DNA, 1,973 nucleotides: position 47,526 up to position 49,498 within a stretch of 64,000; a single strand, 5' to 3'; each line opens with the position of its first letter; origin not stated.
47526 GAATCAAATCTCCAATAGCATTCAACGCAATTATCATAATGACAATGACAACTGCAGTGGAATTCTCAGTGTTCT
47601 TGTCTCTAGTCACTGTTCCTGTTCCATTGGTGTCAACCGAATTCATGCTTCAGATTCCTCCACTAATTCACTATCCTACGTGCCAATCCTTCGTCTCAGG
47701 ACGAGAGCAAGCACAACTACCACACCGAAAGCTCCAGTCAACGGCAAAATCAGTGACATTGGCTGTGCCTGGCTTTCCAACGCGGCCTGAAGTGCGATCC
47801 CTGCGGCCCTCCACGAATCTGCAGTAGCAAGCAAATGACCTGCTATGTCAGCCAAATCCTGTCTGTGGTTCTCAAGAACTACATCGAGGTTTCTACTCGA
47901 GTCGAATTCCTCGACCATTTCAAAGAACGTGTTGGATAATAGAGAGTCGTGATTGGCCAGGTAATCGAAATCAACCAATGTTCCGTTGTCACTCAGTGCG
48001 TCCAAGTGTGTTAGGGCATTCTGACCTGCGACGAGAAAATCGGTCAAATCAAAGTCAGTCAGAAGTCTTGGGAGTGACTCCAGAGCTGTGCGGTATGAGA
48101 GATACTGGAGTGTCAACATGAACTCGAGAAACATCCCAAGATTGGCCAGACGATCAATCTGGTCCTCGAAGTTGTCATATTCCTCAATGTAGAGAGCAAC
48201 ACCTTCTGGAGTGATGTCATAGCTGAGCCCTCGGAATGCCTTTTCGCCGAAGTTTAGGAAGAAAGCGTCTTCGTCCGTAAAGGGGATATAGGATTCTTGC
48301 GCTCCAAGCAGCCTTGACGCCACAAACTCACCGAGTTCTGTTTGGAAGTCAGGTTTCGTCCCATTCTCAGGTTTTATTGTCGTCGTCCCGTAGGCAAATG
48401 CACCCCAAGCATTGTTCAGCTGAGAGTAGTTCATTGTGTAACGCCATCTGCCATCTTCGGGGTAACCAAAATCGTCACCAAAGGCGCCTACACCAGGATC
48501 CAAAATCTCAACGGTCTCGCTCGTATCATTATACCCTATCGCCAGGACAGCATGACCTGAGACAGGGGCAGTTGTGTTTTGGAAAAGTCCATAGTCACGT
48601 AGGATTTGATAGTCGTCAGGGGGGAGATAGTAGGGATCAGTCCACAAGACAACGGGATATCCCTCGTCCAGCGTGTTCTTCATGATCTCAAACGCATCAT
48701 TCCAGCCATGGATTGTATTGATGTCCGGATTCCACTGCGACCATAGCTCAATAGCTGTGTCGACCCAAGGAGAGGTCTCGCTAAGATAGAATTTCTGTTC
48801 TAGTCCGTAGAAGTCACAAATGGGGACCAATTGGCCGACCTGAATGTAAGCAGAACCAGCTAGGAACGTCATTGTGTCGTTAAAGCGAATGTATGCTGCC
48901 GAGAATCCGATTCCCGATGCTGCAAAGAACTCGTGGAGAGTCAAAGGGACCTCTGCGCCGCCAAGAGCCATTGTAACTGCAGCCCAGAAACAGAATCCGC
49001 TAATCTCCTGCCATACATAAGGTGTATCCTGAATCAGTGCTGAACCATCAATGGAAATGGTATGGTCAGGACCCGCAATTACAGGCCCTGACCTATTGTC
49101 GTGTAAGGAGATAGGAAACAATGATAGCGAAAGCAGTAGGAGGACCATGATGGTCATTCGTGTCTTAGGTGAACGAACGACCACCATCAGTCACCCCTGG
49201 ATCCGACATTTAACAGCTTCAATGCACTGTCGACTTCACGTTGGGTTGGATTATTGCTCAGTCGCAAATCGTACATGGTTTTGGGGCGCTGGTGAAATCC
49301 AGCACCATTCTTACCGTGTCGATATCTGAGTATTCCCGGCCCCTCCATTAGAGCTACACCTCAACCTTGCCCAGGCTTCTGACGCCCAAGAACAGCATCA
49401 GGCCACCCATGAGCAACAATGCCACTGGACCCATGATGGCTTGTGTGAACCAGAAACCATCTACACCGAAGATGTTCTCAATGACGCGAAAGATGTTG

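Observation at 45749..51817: ABC-2 exporter operon embedding an extracytoplasmic C39/papain-like cysteine peptidase between two large paralogous permeases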

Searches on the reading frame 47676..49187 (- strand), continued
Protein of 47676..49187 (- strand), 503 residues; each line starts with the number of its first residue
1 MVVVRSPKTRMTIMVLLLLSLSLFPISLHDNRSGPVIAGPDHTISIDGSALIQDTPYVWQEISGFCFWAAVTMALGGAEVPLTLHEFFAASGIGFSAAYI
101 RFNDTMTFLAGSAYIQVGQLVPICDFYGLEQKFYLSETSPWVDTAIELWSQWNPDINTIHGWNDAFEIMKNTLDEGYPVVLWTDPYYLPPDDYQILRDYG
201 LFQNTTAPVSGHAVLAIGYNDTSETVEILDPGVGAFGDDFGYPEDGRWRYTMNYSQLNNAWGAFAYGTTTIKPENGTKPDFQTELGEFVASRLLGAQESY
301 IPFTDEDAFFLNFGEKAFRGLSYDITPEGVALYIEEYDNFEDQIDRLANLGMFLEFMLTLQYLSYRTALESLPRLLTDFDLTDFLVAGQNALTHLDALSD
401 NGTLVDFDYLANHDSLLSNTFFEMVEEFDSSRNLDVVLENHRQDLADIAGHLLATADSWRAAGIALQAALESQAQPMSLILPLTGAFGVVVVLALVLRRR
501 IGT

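Call 14: find_related_loci(query=A1, collection=genome_contigs, flank=10000)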
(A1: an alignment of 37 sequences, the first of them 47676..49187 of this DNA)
Query A1 (503 aa) in genome_contigs; peptide patterns used: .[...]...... (x = any residue, [..] = any of these).
99 stretches matched a pattern; 77 encode a relative of the query (tblastn E <= 1e-3); 77 distinct loci.
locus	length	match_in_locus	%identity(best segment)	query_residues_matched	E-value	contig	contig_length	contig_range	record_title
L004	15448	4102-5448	61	25-473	0e+0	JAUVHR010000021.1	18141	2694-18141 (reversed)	MAG: Candidatus Thorarchaeota archaeon isolate CSMAG_407 CSMAG_407_k141_259216_length_18141_cov_7.0000, whole genome sho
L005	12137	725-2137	49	4-476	1e-156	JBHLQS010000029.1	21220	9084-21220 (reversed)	MAG: Candidatus Thorarchaeota archaeon isolate QM1B.10 QM1B.10@7968, whole genome shotgun sequence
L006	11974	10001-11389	50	13-476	7e-155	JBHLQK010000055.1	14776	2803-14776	MAG: Candidatus Thorarchaeota archaeon isolate LCG1B.545 LCG1B.545@24441, whole genome shotgun sequence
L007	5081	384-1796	49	4-476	7e-154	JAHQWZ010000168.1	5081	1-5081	MAG: Candidatus Thorarchaeota archaeon isolate WORH6 WOR136_NODE_1699_length_5081_cov_2.58054_ID_3397, whole genome shot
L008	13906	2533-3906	45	11-473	2e-126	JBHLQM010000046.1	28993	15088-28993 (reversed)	MAG: Candidatus Thorarchaeota archaeon isolate LCG1B.62 LCG1B.62@8696, whole genome shotgun sequence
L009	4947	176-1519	45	52-500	1e-127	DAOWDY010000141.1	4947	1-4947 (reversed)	MAG TPA_asm: Candidatus Thorarchaeota archaeon isolate CSMAG_1925 CSMAG_1925_k141_104895_length_4947_cov_15.0000, whole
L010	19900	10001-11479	42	11-502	3e-122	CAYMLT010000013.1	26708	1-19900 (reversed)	MAG TPA_asm: uncultured archaeon isolate binchicken_co129_606 genome assembly, contig: NODE_4818_length_26708_cov_4.9906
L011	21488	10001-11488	42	1-502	2e-118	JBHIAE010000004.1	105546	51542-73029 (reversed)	MAG: Candidatus Thorarchaeota archaeon isolate K_3_bin.28 NODE_15_length_105546_cov_22.920628, whole genome shotgun sequ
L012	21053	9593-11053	41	8-500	2e-111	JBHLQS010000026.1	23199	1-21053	MAG: Candidatus Thorarchaeota archaeon isolate QM1B.10 QM1B.10@6887, whole genome shotgun sequence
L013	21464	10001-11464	40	8-500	6e-111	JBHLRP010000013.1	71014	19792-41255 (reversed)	MAG: Candidatus Thorarchaeota archaeon isolate TM1S.110 TM1S.110@389, whole genome shotgun sequence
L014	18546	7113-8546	40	17-500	5e-111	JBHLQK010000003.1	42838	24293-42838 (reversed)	MAG: Candidatus Thorarchaeota archaeon isolate LCG1B.545 LCG1B.545@4566, whole genome shotgun sequence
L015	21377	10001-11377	43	10-471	8e-111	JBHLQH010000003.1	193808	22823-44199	MAG: Candidatus Thorarchaeota archaeon isolate LCG1B.475 LCG1B.475@144, whole genome shotgun sequence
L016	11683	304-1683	40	4-471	5e-110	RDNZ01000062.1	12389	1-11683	MAG: Candidatus Thorarchaeota archaeon isolate DZG_bin1.115 NODE_64_length_12389_cov_12.142950, whole genome shotgun seq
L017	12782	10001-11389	41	4-466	6e-110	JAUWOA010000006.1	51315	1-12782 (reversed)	MAG: Candidatus Thorarchaeota archaeon isolate CSMAG_2438 CSMAG_2438_k141_184636_length_51315_cov_95.0000, whole genome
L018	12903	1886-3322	40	13-497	2e-109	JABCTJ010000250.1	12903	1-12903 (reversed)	MAG: Candidatus Thorarchaeota archaeon isolate HM4_FB6 k127_504131, whole genome shotgun sequence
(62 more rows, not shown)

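Call 26: predict_structure(alignment_id=A1)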
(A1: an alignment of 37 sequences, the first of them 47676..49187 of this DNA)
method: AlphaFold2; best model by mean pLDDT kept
length: 503 residues; sequences in the alignment: 37
mean_pLDDT: 86.8   pTM: 0.82
mean pLDDT of the five models: 86.8, 86.1, 85.5, 85.0, 84.3
residues with pLDDT >= 90: 327; 70-90: 100; 50-70: 48; < 50: 28
segments of 3 or more residues with pLDDT < 50: 1-5, 24-40
pLDDT, mean of each block of 10 residues (from residue 1): 52 64 39 41 65 91 92 94 95 96 90 86 92 93 88 90 97 96 95 91 82 94 97 87 93 97 95 90 96 94 65 96 97 94 95 95 97 97 98 94 81 88 97 98 99 99 98 61 60 71 52
secondary structure, 60 per line:
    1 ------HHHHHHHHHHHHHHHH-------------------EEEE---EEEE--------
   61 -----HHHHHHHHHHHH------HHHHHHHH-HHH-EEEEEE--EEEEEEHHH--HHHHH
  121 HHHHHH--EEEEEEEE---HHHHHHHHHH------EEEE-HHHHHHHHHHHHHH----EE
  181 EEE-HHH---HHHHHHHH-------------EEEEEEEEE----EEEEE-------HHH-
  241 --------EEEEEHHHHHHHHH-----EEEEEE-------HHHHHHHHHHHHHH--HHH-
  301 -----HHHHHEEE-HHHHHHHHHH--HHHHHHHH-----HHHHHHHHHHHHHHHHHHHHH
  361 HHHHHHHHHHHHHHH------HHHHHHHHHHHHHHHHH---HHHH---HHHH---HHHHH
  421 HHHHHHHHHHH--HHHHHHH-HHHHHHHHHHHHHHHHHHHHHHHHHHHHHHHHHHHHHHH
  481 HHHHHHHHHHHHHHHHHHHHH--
elements in order: H7-22 E42-45 E49-52 H66-77 H84-91 E97-102 E105-110 H116-126 E129-136 H140-149 E156-159 H161-174 E179-183 H191-198 E212-220 E225-229 E249-253 H254-262 E268-273 H281-294 H306-310 E311-313 H315-324 H327-334 H340-375 H382-398 H402-405 H409-412 H416-431 H434-440 H442-501

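Call 29: fold_search(model_id=the predicted structure, library=pdb)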
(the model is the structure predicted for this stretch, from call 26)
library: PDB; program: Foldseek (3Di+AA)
matches with E <= 10: 485; with E <= 0.001: 8
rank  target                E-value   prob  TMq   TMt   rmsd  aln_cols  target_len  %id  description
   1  8gs1_B                4.7e-06  1.00  0.39  0.55   7.7       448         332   12  Crystal structure of AziU2-U3 complex from Streptomyces sahachiroi NRRL2485 (released 2023-09-06)
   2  7wuw_C                8.7e-06  1.00  0.42  0.60   7.0       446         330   10  Crystal structure of AziU3/U2 from Streptomyces sahachiroi (released 2022-09-07)
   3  8gs1_D                8.7e-06  1.00  0.40  0.56   7.7       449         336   12  Crystal structure of AziU2-U3 complex from Streptomyces sahachiroi NRRL2485 (released 2023-09-06)
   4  9qvl                  1.2e-05  1.00  0.40  0.60   7.2       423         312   11  Crystal structure of the CtaG_C11A variant from Ruminiclostridium cellulolyticum (P2(1)2(1)2(1)-small) (released 2025-10-01)
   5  7yn1_A                2.0e-05  1.00  0.43  0.59   6.4       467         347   12  Crystal structure of selenomethionine labeled CcbD (released 2023-08-02)
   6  9quz                  3.4e-05  1.00  0.36  0.54   8.7       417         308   12  Crystal structure of CtaG from Ruminiclostridium cellulolyticum (P2(1)-small) (released 2025-10-01)
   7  9dks_A                4.4e-05  1.00  0.45  0.61   6.4       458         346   13  Crystal structure of CcbD C19S mutant complexed with single PCP domain of CcbZ (released 2025-09-17)
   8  9dks_B                2.3e-04  1.00  0.42  0.57   6.8       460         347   13  Crystal structure of CcbD C19S mutant complexed with single PCP domain of CcbZ (released 2025-09-17)
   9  3ois_B                7.6e-03  1.00  0.25  0.43  10.3       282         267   12  Crystal Structure Xylellain, a cysteine protease from Xylella fastidiosa (released 2011-08-03)
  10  3ois_A                1.8e-02  0.99  0.23  0.40  10.9       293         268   12  Crystal Structure Xylellain, a cysteine protease from Xylella fastidiosa (released 2011-08-03)
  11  2bu3_A                1.9e-02  1.00  0.23  0.53   7.3       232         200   15  Acyl-enzyme intermediate between Alr0975 and glutathione at pH 3.4 (released 2005-12-14)
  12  2bu3_B                3.1e-02  1.00  0.21  0.49   8.5       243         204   14  Acyl-enzyme intermediate between Alr0975 and glutathione at pH 3.4 (released 2005-12-14)
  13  6tjl_A                4.5e-02  1.00  0.24  0.52   6.0       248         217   12  Mature primitive pytochelatin synthase Alr0975 from Nostoc species bound to glutathione (released 2020-12-09)
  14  22oc                  4.7e-02  0.99  0.25  0.56   6.6       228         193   10  Crystal structure of P210 CD lyase (released 2026-03-18)
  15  6tho_B                5.6e-02  0.99  0.24  0.50   6.5       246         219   15  Acylintermediate of glutathione and the mature primitive phytochelatin synthase Alr0975 from Nostoc PCC 7120 at atomic (released 2020-12-02)
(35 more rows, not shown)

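Call 31: search_solved_structures(query=A1, max_evalue=10, show_alignments=2)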
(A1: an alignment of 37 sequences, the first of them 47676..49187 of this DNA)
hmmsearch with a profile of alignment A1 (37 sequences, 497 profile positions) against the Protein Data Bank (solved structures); distinct sequences matched with E-value up to 10: 20.
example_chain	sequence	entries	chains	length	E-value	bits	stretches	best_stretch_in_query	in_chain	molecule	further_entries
3erv_A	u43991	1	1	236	7.7e-06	27.7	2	156-225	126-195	putative C39-like peptidase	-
9gzg_A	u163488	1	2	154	0.073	14.6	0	411-462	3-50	Engineered CTPR protein with glutamic acids for conductivity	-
3ois_A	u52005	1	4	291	0.1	14.1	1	147-217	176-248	Cysteine protease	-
5yl9_A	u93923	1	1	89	0.22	13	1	406-471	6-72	Spike glycoprotein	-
3hr0_A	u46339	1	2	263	0.22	13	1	260-347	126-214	CoG4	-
7v1m_G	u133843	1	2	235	0.22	13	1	384-451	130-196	Isoform 2 of Nuclear autoantigenic sperm protein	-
7v1k_A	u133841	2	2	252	0.25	12.9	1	384-450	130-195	Isoform 2 of Nuclear autoantigenic sperm protein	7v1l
7v6p_A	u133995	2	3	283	0.35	12.4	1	385-451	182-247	Isoform 2 of Nuclear autoantigenic sperm protein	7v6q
5zuv_A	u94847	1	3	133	0.49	11.9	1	406-471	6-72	Spike glycoprotein,Spike glycoprotein,inhibitor EK1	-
6vbu_8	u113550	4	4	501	0.79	11.2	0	414-450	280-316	Bardet-Biedl syndrome 8 protein | Tetratricopeptide repeat domain 8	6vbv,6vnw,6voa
8qae_A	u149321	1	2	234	1.1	10.7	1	329-457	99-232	sc-apCC-6-SLLA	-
7qwa_A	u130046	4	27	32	1.2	10.6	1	436-460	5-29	CC-Type2-(UgUe)4 | CC-Type2-(Ue)4 | CC-Type2-(Ug)4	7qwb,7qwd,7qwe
5zhy_A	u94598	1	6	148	1.2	10.6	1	410-468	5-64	Spike glycoprotein, Spike glycoprotein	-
8qaa_A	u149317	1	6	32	1.5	10.2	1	439-465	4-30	antiparallel 6-helix bundle-ALIA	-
7nff_A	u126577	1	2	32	1.5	10.2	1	436-461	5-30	CC-Type2-(LaId)4-I24A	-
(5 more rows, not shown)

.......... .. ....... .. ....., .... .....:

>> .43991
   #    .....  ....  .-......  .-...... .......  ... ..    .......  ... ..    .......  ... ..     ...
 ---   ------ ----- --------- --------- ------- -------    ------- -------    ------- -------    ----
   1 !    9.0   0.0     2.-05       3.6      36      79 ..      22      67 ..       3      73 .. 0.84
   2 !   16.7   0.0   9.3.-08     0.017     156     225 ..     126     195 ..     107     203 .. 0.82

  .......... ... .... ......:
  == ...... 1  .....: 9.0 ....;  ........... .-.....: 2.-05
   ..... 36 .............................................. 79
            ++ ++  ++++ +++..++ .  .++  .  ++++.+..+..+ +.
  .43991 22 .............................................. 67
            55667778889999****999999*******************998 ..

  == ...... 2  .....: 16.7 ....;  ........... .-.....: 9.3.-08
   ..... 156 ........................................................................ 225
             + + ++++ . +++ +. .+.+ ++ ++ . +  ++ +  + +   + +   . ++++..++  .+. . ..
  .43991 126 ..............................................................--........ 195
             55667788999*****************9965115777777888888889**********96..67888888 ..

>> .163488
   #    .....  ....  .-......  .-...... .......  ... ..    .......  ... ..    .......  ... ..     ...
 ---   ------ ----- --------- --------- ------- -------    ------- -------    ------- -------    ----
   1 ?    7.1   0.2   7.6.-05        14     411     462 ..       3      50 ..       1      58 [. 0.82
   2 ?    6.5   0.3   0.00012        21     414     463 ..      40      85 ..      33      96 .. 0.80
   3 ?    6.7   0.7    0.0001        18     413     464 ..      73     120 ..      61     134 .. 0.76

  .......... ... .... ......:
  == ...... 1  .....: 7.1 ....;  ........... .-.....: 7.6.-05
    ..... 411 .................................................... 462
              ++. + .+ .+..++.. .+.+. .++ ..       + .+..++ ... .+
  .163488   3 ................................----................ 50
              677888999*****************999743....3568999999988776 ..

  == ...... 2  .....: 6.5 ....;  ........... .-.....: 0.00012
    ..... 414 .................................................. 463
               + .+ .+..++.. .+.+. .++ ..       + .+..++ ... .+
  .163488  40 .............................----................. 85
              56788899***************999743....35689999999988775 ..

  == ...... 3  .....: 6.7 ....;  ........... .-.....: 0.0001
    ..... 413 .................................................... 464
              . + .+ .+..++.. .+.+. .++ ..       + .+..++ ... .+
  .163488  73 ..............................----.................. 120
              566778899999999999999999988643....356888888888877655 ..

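Call 38: search_protein_families(library=pfam, alignment_id=A1, max_evalue=1)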
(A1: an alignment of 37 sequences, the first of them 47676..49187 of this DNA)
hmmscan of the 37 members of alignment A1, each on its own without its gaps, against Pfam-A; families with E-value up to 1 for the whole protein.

A. member 1, window:47676-49187:- (503 aa): 2 families
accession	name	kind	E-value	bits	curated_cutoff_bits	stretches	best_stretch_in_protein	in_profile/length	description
PF13529.12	Peptidase_C39_2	-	5.8e-06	27.4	24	1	163-231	86-142/143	Peptidase_C39 like family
PF14399.12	BtrH_N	-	0.00049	20.8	29.7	1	166-231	79-134/134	Butirosin biosynthesis protein H, N-terminal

B. families by the number of members that match (of 37 scanned): 23 families
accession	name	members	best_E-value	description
PF13529.12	Peptidase_C39_2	37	2.4e-13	Peptidase_C39 like family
PF14399.12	BtrH_N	37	3.4e-09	Butirosin biosynthesis protein H, N-terminal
PF09778.15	Guanylate_cyc_2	6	0.047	Guanylylate cyclase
PF21121.2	Nup49_C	4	0.0035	Nucleoporin Nup49 C-terminal helical region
PF13181.12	TPR_8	2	0.00073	Tetratricopeptide repeat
PF13176.12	TPR_7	2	0.0022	Tetratricopeptide repeat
PF00515.34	TPR_1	2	0.006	Tetratricopeptide repeat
PF13424.12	TPR_12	2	0.0063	Tetratricopeptide repeat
PF13374.12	TPR_10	2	0.008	Tetratricopeptide repeat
PF02680.19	DUF211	1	0.0079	Uncharacterized ArCR, COG1888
PF03908.18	Sec20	1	0.01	Sec20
PF07719.23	TPR_2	1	0.019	Tetratricopeptide repeat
PF00332.24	Glyco_hydro_17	1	0.051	Glycosyl hydrolases family 17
PF12385.14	Peptidase_C70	1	0.07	Papain-like cysteine protease AvrRpt2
PF15061.11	DUF4538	1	0.076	Domain of unknown function (DUF4538)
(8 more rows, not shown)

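Call 49: search_protein_families(library=padloc, proteins=[window:47676-49187:-], max_evalue=0.01)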
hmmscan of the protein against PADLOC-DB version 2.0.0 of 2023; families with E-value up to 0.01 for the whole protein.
window:47676-49187:- (503 aa): 0 families

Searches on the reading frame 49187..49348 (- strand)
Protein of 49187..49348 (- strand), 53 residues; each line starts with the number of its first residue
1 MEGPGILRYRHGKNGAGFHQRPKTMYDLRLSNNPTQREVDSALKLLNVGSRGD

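Call 18: search_protein_families(library=pfam, proteins=[window:49187-49348:-], max_evalue=0.1)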
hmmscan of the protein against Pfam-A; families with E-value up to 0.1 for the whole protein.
window:49187-49348:- (53 aa): 0 families
